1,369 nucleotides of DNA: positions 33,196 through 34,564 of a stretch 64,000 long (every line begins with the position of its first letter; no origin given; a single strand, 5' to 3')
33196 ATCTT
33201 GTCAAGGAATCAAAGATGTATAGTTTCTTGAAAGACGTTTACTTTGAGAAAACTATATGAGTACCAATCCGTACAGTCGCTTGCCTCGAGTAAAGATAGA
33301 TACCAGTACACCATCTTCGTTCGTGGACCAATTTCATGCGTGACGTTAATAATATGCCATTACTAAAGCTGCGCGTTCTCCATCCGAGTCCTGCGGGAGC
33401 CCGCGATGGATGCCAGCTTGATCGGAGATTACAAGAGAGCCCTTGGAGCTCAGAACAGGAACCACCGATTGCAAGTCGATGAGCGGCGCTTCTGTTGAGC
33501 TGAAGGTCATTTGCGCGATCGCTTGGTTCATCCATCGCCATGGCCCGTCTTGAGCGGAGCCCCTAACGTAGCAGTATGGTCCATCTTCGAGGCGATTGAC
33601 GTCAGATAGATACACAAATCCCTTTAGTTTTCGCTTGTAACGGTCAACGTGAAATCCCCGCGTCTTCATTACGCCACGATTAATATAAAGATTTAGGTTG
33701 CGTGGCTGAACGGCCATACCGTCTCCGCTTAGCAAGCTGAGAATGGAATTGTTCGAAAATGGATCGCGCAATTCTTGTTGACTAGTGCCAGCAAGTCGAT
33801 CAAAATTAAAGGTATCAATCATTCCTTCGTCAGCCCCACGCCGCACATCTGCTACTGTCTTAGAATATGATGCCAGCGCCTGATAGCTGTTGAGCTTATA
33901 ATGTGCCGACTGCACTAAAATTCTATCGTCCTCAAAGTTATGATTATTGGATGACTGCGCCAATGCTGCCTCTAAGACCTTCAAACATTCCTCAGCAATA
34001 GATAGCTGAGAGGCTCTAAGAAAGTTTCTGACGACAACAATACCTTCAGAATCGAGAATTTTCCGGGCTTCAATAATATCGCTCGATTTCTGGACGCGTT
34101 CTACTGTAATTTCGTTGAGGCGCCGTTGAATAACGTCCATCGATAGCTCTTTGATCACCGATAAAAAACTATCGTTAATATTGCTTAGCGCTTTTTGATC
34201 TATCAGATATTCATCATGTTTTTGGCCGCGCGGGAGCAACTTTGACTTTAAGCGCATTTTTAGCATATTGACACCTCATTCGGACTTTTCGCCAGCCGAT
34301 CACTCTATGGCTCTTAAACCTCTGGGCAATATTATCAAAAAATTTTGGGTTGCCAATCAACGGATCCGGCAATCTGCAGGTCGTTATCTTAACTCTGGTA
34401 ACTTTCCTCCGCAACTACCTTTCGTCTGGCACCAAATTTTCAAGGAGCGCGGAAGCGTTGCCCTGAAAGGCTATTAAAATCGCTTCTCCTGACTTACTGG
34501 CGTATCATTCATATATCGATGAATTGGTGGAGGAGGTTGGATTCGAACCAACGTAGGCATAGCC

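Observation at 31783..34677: AT-rich 2.6-kb islet bracketed by a 153-bp direct repeat that contains a complete tRNA-Tyr, with no integrase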

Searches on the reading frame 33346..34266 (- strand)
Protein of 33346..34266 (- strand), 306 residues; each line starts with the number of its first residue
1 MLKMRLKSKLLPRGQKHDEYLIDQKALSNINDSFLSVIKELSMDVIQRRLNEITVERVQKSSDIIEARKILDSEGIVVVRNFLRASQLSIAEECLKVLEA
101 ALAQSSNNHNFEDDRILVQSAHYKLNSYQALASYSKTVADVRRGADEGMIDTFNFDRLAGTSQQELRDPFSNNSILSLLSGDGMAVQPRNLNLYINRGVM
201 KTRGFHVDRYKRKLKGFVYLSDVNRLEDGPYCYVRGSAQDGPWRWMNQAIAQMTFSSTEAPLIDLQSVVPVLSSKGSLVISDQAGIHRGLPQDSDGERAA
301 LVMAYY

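Call 6: search_protein_families(library=pfam, proteins=[window:33346-34266:-], max_evalue=0.1)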
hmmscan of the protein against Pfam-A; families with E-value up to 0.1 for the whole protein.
window:33346-34266:- (306 aa): 2 families
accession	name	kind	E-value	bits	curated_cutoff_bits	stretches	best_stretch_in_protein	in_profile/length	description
PF05721.19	PhyH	-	9.3e-05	23.2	22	1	73-299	3-212/213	Phytanoyl-CoA dioxygenase (PhyH)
PF00237.24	Ribosomal_L22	-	0.017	15.7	28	1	81-122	30-71/104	Ribosomal protein L22p/L17e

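Call 7: search_protein_families(library=ncbifam, proteins=[window:33346-34266:-], max_evalue=0.1)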
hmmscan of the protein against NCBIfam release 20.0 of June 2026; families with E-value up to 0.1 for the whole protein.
window:33346-34266:- (306 aa): 1 family
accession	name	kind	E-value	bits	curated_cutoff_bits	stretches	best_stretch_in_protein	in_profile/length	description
NF011866.0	PRK15338.1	equivalog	0.054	12.4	520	1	24-105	72-153/372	YopN/LcrE/InvE/MxiC type III secretion system gatekeeper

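Call 10: find_encoding_contigs(protein=window:33346-34266:-, flank=10000, max_places=10)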
Protein window:33346-34266:- (306 aa): 1 contig read that carries it; 1 place shown.
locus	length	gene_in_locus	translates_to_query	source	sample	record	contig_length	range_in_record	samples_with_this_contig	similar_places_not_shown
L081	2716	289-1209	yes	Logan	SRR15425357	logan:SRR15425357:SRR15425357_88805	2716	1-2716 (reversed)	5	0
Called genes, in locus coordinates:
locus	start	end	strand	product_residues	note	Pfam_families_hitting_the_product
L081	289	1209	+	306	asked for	-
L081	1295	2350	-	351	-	-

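Call 17: find_homologous_proteins(query=window:33346-34266:-)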
Query window:33346-34266:- (306 aa): 39 proteins with E <= 0.001 among 1492 candidates.
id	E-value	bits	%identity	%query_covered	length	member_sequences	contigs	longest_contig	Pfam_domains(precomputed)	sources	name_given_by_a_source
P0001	8.3e-196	667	100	100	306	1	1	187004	-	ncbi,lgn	-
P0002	3.3e-97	343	57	93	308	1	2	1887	-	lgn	-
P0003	5.7e-88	313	49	96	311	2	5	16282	-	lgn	-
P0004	6.8e-86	306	50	93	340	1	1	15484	-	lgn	-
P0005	4.3e-84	300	48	96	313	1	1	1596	-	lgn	-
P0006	6.2e-84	300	47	99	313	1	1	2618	-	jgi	jgi:hypothetical protein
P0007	7.7e-83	296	50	91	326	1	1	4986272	-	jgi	jgi:hypothetical protein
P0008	8.9e-83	296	48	91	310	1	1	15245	-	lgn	-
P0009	2.2e-82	295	47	96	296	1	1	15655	-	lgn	-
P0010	1.7e-81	292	49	90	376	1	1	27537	-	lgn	-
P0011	3.4e-81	291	47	94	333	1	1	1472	-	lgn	-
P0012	5.4e-81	290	50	88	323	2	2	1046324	-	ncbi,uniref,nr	ncbi:hypothetical protein GCM10011499_08170 [Pelagibacterium lentulum]|uniref:Phytanoyl-CoA dioxygen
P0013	1.5e-80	289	46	95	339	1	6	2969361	-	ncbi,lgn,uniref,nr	ncbi:hypothetical protein [Thioalkalivibrio versutus]|uniref:hypothetical protein n=1 Tax=Thioalkali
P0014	8.0e-80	286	47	97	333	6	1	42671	-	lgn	-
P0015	1.0e-78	283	46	93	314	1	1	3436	-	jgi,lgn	jgi:hypothetical protein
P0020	7.2e-71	257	43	94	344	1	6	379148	-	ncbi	ncbi:MAG: hypothetical protein ACRBCJ_12470 [Hyphomicrobiaceae bacterium]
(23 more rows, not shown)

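Call 23: find_encoding_contigs(protein=P0013, flank=8000, max_places=2)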
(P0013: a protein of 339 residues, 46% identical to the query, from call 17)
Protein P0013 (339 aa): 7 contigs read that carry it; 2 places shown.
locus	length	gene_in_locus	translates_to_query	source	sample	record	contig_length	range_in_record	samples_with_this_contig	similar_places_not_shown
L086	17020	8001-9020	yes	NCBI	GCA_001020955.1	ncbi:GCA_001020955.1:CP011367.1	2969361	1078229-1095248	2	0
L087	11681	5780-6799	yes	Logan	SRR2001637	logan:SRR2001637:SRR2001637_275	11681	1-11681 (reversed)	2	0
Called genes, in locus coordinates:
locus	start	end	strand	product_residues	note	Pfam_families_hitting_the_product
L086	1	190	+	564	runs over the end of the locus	-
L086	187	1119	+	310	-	PF00535:Glycos_transf_2, PF10111:Glyco_tranf_2_2, PF13641:Glyco_tranf_2_3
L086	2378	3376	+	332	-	PF01073:3Beta_HSD, PF01370:Epimerase, PF02719:Polysacc_synt_2, PF04321:RmlD_sub_bind, PF05368:NmrA, PF07993:NAD_binding_4 (weak), PF13460:NAD_binding_10, PF16363:GDP_Man_Dehyd, +2 more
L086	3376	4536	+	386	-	PF01041:DegT_DnrJ_EryC1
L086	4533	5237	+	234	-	PF02348:CTP_transf_3, PF12804:NTP_transf_3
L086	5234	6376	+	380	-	PF04101:Glyco_tran_28_C (weak)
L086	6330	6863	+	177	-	PF13302:Acetyltransf_3, PF13420:Acetyltransf_4, PF00583:Acetyltransf_1, PF13523:Acetyltransf_8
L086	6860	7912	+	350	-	PF03102:NeuB, PF08666:SAF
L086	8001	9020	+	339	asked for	-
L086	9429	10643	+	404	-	PF04230:PS_pyruv_trans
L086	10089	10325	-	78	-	-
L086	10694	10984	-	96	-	-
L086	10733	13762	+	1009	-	PF22882:GT-D-like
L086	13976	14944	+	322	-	PF00665:rve, PF13683:rve_3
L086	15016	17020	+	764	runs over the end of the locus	PF05426:Alginate_lyase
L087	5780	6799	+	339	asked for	-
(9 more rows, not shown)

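Call 24: find_encoding_contigs(protein=P0012, flank=8000, max_places=2)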
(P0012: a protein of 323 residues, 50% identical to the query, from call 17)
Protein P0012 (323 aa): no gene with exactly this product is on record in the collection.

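Call 25: find_encoding_contigs(protein=P0020, flank=8000, max_places=2)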
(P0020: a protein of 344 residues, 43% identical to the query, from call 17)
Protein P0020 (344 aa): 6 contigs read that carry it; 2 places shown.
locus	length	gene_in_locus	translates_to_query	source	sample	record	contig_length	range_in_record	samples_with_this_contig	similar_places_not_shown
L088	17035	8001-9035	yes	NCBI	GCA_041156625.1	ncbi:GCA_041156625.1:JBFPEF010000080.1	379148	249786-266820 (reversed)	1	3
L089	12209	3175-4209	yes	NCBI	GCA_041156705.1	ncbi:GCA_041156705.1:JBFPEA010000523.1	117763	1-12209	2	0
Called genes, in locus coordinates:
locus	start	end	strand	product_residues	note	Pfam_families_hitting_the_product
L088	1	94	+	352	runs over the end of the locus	PF01073:3Beta_HSD (weak), PF01370:Epimerase, PF02719:Polysacc_synt_2, PF04321:RmlD_sub_bind (weak), PF16363:GDP_Man_Dehyd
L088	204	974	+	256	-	PF00483:NTP_transferase, PF12804:NTP_transf_3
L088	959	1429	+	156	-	PF04138:GtrA_DPMS_TM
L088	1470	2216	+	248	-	PF01209:Ubie_methyltran, PF13489:Methyltransf_23, PF13847:Methyltransf_31, PF08241:Methyltransf_11, PF08242:Methyltransf_12, PF13649:Methyltransf_25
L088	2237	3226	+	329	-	PF01408:GFO_IDH_MocA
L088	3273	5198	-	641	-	-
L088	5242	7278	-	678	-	-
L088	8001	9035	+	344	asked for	-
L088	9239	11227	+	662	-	PF01757:Acyl_transf_3, PF19040:SGNH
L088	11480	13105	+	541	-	PF22882:GT-D-like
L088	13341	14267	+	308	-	-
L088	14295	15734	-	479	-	PF08323:Glyco_transf_5 (faint), PF13579:Glyco_trans_4_4, PF13439:Glyco_transf_4, PF00534:Glycos_transf_1, PF13692:Glyco_trans_1_4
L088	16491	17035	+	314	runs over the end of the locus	PF01507:PAPS_reduct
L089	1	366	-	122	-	?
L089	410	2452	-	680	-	-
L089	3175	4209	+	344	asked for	-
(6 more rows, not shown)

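Call 26: find_encoding_contigs(protein=P0003, flank=8000, max_places=2)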
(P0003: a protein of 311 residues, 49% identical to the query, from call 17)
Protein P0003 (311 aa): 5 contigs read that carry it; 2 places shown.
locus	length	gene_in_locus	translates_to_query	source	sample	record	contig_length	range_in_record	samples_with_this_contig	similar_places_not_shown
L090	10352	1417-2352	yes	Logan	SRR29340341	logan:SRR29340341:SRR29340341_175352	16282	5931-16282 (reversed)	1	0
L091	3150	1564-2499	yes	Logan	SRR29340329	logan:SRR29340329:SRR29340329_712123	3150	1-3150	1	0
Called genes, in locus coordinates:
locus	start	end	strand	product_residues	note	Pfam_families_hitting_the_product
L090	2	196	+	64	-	?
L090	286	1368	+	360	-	-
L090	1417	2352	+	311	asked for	-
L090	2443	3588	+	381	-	PF00155:Aminotran_1_2, PF01041:DegT_DnrJ_EryC1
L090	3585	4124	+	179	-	PF13302:Acetyltransf_3, PF00583:Acetyltransf_1, PF13523:Acetyltransf_8 (weak)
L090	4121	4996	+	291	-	PF00248:Aldo_ket_red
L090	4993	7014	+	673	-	PF02348:CTP_transf_3, PF12804:NTP_transf_3, PF00202:Aminotran_3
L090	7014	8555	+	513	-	PF13302:Acetyltransf_3, PF00583:Acetyltransf_1, PF13508:Acetyltransf_7 (weak)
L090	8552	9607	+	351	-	PF03102:NeuB, PF08666:SAF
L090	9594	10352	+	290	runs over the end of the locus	PF13641:Glyco_tranf_2_3, PF00535:Glycos_transf_2, PF13632:Glyco_trans_2_3 (weak)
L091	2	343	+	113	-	?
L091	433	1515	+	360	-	-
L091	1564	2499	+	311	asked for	-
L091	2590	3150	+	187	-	?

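Call 33: find_related_loci(query=A2, collection=metagenome_contigs, flank=10000)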
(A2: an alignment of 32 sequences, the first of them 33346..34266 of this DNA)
Query A2 (306 aa) in metagenome_contigs; peptide patterns used: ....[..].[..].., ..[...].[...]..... (x = any residue, [..] = any of these).
301 stretches matched a pattern; 88 encode a relative of the query (tblastn E <= 1e-3); the best 80 are kept; 80 distinct loci.
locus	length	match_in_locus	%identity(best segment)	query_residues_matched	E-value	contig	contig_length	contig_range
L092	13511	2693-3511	43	30-303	2e-68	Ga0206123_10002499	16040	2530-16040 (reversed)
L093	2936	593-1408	41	30-305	5e-68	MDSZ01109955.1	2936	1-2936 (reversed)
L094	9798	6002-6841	42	22-305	2e-67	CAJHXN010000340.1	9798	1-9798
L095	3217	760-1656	39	3-305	7e-68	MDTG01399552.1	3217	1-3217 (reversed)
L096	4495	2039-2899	39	22-305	1e-65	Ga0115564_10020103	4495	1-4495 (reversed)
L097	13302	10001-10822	40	27-305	1e-65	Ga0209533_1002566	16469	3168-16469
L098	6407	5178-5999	40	27-305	5e-65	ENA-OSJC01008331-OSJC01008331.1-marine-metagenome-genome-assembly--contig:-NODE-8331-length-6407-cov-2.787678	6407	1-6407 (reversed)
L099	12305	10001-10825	39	27-305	8e-64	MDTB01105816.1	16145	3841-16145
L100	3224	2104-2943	38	21-305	6e-64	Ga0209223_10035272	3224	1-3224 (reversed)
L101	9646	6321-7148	39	27-305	1e-62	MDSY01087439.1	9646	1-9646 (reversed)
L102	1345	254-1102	38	27-305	4e-66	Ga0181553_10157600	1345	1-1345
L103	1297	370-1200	38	25-305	2e-66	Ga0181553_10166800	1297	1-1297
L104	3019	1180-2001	38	31-305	1e-62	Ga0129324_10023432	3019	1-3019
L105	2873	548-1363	37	30-305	2e-62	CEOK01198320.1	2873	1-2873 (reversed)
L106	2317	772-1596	41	27-303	6e-62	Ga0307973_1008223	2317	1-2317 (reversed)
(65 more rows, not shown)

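Call 34: find_related_loci(query=A2, collection=viral_contigs, flank=10000)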
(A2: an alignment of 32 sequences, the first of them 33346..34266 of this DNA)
Query A2 (306 aa) in viral_contigs; peptide patterns used: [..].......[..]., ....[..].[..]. (x = any residue, [..] = any of these).
56 stretches matched a pattern; 1 encode a relative of the query (tblastn E <= 1e-3); 1 distinct loci.
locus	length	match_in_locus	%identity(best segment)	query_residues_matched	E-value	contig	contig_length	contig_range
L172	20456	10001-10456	26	118-292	4e-8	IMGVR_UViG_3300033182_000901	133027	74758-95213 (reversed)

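Call 59: search_solved_structures(query=A2, max_evalue=1)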
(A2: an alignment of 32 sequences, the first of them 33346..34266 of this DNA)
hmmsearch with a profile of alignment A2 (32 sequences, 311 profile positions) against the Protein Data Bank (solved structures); distinct sequences matched with E-value up to 1: 27.
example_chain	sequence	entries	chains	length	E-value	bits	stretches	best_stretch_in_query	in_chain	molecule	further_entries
4xc9_A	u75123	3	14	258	0.00034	23.2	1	215-246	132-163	oxidase/hydroxylase | Putative oxidase/hydroxylase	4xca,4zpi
4xcb_A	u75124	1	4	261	0.00035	23.1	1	215-246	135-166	oxidase/hydroxylase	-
8zyb_E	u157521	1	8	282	0.0038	19.7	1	60-109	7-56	DhiD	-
7fcb_C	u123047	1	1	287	0.012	18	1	67-106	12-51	2-oxoglutarate/Fe(II)-dependent dioxygenase SptF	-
7eyu_B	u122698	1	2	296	0.014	17.9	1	67-105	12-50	2-oxoglutarate/Fe(II)-dependent dioxygenase SptF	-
7eyr_C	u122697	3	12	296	0.014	17.8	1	67-105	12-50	2-oxoglutarate/Fe(II)-dependent dioxygenase SptF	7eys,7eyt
7eyw_C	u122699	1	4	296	0.014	17.8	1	67-105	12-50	2-oxoglutarate/Fe(II)-dependent dioxygenase SptF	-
1bvu_A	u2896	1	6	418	0.045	16.2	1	21-89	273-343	PROTEIN (GLUTAMATE DEHYDROGENASE)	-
9wyc_A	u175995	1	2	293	0.071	15.5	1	59-114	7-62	Oxidoreductase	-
6s0u_A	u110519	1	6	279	0.074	15.5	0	279-309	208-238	Kanamycin B dioxygenase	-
5x5j_A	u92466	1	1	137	0.075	15.5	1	64-174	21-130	AdeR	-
5xjp_A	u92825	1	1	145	0.077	15.4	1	64-174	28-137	AdeR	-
6s0r_A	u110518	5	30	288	0.081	15.4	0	279-309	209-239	Kanamycin B dioxygenase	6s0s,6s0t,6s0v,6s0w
7cl2_A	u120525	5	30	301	0.091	15.2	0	279-309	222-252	Kanamycin B dioxygenase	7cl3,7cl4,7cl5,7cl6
7cci_A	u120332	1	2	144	0.1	15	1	64-174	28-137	AdeR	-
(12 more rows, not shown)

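Call 72: predict_structure(alignment_id=A2)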
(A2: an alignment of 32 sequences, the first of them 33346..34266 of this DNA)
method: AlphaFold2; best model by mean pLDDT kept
length: 306 residues; sequences in the alignment: 32
mean_pLDDT: 92.7   pTM: 0.89
mean pLDDT of the five models: 92.7, 92.3, 91.5, 91.2, 91.0
residues with pLDDT >= 90: 270; 70-90: 16; 50-70: 10; < 50: 10
segments of 3 or more residues with pLDDT < 50: 1-9
pLDDT, mean of each block of 10 residues (from residue 1): 42 59 94 97 98 97 96 98 97 98 97 98 94 97 91 98 97 92 81 97 95 94 98 97 95 95 98 98 97 97 88
secondary structure, 60 per line:
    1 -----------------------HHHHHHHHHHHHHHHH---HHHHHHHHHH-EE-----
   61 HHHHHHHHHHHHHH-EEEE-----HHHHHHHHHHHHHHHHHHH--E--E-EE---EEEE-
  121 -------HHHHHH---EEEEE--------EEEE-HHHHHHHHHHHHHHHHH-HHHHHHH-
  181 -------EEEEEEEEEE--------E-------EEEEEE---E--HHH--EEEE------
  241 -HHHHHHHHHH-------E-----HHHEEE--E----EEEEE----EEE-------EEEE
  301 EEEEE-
elements in order: H24-39 H43-52 H61-74 E76-79 H85-103 E116-119 H128-133 E137-141 E150-153 H155-171 H173-179 E188-197 E214-219 E231-234 H242-251 E268-270 E278-282 E287-289 E297-305

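Call 76: fold_search(model_id=the predicted structure, library=pdb)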
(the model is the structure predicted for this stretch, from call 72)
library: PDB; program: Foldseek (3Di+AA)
matches with E <= 10: 1662; with E <= 0.001: 537
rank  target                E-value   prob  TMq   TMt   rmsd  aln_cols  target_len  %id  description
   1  8zyb_D                3.1e-10  1.00  0.51  0.57   4.9       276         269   15  a-KG dependent oxygenase (released 2025-06-18)
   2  5epa_F                6.0e-10  1.00  0.49  0.58   5.7       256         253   16  Crystal structure of non-heme alpha ketoglutarate dependent carbocyclase SnoK from nogalamycin biosynthesis (released 2016-05-11)
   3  4xaa                  6.0e-10  1.00  0.48  0.64   6.7       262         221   16  Crystal Structure of AviO1 from Streptomyces viridochromogenes Tue57 (released 2015-08-05)
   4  8zyb_C                6.7e-10  1.00  0.51  0.55   6.5       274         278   18  a-KG dependent oxygenase (released 2025-06-18)
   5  8zyb_B                8.1e-10  1.00  0.52  0.59   4.3       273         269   17  a-KG dependent oxygenase (released 2025-06-18)
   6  8zyb_A                9.7e-10  1.00  0.53  0.59   5.1       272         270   15  a-KG dependent oxygenase (released 2025-06-18)
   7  8zyb_E                1.0e-09  1.00  0.51  0.56   5.0       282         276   16  a-KG dependent oxygenase (released 2025-06-18)
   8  4xca_D                1.1e-09  1.00  0.41  0.49   7.4       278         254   12  Crystal Structure of HygX from Streptomyces hygroscopicus with nickel and 2-oxoglutarate bound (released 2015-08-05)
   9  5epa_A                1.2e-09  1.00  0.48  0.56   5.6       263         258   16  Crystal structure of non-heme alpha ketoglutarate dependent carbocyclase SnoK from nogalamycin biosynthesis (released 2016-05-11)
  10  5m0t_B                1.3e-09  1.00  0.48  0.52   6.6       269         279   15  Alpha-ketoglutarate-dependent non-heme iron oxygenase EasH (released 2016-12-07)
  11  5m0t_A                1.5e-09  1.00  0.47  0.50   6.6       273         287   14  Alpha-ketoglutarate-dependent non-heme iron oxygenase EasH (released 2016-12-07)
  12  5y7r                  1.7e-09  1.00  0.52  0.55   5.1       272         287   12  Quaternary complex of AsqJ-Fe3+-2OG-cyclopeptin (released 2018-01-24)
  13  4xcb_A                1.9e-09  1.00  0.41  0.48   7.8       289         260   12  Crystal Structure of HygX from Streptomyces hygroscopicus with nickel, 2-oxoglutarate, and hygromycin B bound (released 2015-08-05)
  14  4xbz_D                2.0e-09  1.00  0.48  0.51   6.1       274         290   15  Crystal Structure of EvdO1 from Micromonospora carbonacea var. aurantiaca (released 2015-08-05)
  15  4xcb_D                2.3e-09  1.00  0.41  0.49   7.4       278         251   12  Crystal Structure of HygX from Streptomyces hygroscopicus with nickel, 2-oxoglutarate, and hygromycin B bound (released 2015-08-05)
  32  8zyb_G                7.6e-09  1.00  0.48  0.54   5.3       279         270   15  a-KG dependent oxygenase (released 2025-06-18)
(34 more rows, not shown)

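Call 84: search_dna_similar(query=window:33346-34266:-, collection=plasmids, mode=protein, max_rows=10)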
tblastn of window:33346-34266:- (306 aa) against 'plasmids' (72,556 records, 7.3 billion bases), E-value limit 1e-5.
No match.

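Call 97: search_protein_families(library=padloc, proteins=[window:33346-34266:-], max_evalue=0.01)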
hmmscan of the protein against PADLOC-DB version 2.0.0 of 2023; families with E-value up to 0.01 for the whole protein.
window:33346-34266:- (306 aa): 0 families

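Call 98: search_protein_families(library=phrogs, proteins=[window:33346-34266:-], max_evalue=0.01)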
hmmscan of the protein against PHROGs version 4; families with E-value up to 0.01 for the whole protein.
window:33346-34266:- (306 aa): 0 families

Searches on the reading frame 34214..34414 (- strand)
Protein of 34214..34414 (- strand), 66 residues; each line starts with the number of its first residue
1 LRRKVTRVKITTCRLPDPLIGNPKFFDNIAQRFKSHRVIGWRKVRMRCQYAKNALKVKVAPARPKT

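Call 99: search_protein_families(library=pfam, proteins=[window:34214-34414:-], max_evalue=1)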
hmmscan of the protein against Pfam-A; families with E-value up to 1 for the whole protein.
window:34214-34414:- (66 aa): 1 family
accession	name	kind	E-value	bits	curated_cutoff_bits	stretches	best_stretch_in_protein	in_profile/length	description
PF14580.12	LRR_9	-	0.13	12.2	30.5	1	13-58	119-165/175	Leucine-rich repeat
